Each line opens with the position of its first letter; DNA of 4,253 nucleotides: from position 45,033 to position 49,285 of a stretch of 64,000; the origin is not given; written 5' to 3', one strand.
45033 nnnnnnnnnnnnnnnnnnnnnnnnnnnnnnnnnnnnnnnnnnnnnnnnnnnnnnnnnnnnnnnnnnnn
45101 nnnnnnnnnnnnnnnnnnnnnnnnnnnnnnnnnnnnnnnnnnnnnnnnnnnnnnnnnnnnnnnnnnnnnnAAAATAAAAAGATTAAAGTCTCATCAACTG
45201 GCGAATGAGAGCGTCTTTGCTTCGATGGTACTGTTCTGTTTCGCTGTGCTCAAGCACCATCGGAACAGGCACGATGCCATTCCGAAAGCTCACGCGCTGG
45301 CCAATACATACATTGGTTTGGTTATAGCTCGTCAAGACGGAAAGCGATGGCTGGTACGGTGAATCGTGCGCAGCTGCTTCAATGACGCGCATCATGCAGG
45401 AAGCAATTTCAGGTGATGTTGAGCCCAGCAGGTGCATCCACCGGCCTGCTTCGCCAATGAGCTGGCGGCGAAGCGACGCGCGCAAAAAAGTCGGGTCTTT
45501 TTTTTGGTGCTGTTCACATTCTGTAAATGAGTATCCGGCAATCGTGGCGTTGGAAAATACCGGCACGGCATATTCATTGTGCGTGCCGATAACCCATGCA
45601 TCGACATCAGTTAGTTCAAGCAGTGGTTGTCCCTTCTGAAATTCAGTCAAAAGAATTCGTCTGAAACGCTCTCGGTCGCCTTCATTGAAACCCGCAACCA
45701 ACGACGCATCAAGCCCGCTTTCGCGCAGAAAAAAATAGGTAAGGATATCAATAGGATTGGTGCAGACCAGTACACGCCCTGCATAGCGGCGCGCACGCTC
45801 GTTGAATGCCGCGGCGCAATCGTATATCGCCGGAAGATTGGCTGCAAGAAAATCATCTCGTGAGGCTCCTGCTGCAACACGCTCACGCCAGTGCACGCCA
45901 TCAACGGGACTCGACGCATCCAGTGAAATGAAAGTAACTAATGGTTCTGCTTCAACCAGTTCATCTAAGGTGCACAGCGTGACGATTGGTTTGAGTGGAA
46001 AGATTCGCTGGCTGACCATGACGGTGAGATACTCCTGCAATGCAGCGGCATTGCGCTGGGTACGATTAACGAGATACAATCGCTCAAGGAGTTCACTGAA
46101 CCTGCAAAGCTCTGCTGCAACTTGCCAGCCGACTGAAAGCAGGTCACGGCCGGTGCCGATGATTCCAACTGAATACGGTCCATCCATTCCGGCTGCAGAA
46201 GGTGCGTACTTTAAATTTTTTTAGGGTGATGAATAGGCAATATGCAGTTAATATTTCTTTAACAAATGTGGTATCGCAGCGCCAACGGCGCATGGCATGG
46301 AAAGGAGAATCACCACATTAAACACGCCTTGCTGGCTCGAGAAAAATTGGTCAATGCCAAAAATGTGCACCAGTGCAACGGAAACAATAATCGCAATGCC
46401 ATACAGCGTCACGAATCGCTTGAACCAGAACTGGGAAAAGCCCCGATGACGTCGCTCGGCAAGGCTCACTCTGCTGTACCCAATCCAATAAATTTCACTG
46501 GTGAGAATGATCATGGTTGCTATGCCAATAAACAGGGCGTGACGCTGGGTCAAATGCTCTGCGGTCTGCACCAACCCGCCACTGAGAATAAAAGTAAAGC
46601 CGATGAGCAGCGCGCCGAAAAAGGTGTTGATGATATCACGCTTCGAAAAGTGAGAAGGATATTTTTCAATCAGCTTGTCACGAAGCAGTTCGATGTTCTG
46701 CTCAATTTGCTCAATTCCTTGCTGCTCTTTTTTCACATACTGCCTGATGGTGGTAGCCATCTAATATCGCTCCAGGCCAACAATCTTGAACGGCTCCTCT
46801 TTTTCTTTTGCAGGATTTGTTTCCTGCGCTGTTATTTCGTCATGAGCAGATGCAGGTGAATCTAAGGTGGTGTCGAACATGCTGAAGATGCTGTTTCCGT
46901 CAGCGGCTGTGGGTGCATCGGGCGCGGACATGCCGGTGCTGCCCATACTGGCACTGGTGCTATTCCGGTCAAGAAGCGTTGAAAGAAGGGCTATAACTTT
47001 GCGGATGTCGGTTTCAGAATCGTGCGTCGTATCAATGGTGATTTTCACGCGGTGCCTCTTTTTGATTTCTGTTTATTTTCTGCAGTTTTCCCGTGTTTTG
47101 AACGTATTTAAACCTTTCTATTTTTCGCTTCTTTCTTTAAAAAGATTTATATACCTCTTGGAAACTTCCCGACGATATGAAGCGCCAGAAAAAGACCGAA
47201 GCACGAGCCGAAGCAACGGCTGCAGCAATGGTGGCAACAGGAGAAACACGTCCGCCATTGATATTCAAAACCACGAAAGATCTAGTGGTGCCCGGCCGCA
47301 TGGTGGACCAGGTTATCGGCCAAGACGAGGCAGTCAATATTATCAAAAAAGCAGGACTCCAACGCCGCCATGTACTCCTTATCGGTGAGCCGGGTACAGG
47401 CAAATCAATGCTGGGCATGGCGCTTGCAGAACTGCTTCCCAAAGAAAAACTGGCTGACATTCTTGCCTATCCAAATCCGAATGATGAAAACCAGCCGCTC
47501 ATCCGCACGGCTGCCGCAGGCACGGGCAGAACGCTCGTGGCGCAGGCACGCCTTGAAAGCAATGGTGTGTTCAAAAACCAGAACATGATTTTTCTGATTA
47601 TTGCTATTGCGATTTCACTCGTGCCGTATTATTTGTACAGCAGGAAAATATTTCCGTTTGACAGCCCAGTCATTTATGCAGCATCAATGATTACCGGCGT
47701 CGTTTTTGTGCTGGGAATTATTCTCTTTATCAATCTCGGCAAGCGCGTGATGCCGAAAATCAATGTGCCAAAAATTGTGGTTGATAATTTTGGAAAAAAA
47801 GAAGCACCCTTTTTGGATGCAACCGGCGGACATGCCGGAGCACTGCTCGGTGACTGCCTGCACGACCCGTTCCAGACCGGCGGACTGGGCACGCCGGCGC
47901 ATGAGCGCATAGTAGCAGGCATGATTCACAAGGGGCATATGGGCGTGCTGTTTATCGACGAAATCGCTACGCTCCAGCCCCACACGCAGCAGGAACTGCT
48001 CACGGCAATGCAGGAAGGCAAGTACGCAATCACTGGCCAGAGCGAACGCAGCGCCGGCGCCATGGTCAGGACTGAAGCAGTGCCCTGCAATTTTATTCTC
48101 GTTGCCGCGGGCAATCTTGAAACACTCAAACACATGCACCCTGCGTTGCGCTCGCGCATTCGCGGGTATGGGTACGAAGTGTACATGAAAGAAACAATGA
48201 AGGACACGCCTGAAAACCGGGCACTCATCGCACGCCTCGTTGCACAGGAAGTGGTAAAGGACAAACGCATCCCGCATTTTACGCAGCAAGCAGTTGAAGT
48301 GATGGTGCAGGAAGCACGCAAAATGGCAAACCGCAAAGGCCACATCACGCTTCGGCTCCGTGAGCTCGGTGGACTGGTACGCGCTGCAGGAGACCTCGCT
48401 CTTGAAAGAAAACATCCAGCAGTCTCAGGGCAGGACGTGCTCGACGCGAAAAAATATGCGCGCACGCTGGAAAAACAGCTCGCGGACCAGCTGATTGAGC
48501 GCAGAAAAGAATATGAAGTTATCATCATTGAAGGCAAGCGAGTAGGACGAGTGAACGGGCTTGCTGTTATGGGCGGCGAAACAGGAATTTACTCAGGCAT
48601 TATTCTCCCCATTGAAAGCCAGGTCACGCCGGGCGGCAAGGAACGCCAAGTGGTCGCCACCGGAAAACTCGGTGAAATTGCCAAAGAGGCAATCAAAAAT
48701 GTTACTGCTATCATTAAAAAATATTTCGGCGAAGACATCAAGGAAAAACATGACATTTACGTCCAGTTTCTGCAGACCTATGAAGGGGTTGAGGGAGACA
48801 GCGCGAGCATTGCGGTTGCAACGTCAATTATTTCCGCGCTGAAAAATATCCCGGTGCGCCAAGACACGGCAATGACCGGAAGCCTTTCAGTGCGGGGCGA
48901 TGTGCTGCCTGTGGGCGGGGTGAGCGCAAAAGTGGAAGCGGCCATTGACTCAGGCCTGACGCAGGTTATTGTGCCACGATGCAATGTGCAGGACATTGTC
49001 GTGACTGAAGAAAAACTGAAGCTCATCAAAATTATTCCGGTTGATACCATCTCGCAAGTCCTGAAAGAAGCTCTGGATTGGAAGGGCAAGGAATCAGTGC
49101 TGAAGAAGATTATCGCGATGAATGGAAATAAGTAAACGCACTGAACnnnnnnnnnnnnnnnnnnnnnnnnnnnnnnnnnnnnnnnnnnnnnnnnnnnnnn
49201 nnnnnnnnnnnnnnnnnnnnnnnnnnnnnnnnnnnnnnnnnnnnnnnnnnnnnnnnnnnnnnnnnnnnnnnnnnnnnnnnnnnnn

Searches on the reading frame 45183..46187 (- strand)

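Call 82: search_protein_families(library=pfam, proteins=[window:45183-46187:-], max_evalue=0.001)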
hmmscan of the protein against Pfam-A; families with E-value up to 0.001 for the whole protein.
window:45183-46187:- (334 aa): 2 families
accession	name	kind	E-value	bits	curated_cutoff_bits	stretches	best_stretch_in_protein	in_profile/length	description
PF00056.29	Ldh_1_N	-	3.6e-06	27.5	27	1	106-164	83-139/141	lactate/malate dehydrogenase, NAD binding domain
PF02866.23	Ldh_1_C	-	0.0008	19.9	22.6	0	193-326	21-162/174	lactate/malate dehydrogenase, alpha/beta C-terminal domain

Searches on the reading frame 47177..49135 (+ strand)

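Call 82: search_protein_families(library=pfam, proteins=[window:47177-49135:+], max_evalue=0.001)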
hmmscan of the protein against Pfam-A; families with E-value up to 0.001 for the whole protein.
window:47177-49135:+ (652 aa): 15 families
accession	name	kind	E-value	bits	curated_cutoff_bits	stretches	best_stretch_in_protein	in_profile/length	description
PF05362.19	Lon_C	-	7.1e-32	111.1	21.1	1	441-633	13-203/205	Lon protease (S16) C-terminal proteolytic domain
PF01078.27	Mg_chelatase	-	2.6e-13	50.3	20.3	2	44-96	3-55/207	Magnesium chelatase, subunit ChlI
PF00158.32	Sigma54_activat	-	3.9e-12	46.6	20.2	1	242-291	82-130/168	Sigma-54 interaction domain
PF07728.20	AAA_5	-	4.6e-12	46.6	22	2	256-327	68-138/139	AAA domain (dynein-related subfamily)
PF13541.12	ChlI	-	9.8e-09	35.6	27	1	479-603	1-121/121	Subunit ChlI of Mg-chelatase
PF00004.35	AAA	-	4.6e-07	30.8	21.2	0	66-87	1-22/131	ATPase family associated with various cellular activities (AAA)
PF13401.12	AAA_22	-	8e-06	26.6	27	1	62-120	4-62/130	AAA domain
PF05496.18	RuvB_N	-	9.4e-06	25.9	27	0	253-311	83-138/159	Holliday junction DNA helicase RuvB P-loop domain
PF13191.12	AAA_16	-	4.3e-05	24.5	32.6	1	57-127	17-85/167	AAA ATPase domain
PF20436.4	LonB_AAA-LID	-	6.7e-05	23.3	22.4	1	367-424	1-58/65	Archaeal LonB, AAA+ ATPase LID domain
PF13245.12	AAA_19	-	6.9e-05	23.5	25.1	0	58-91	6-39/134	AAA domain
PF20030.5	bpMoxR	-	7.1e-05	22.4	27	1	42-91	10-59/205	MoxR domain in the MoxR-vWA-beta-propeller ternary systems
PF07726.17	AAA_3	-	9.4e-05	22.8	27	0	256-290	64-98/131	ATPase family associated with various cellular activities (AAA)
PF00493.29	MCM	-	0.00022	20.8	23.3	0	63-90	57-84/224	MCM P-loop domain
PF14532.12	Sigma54_activ_2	-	0.00035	21.2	25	0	57-111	15-67/138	Sigma-54 interaction domain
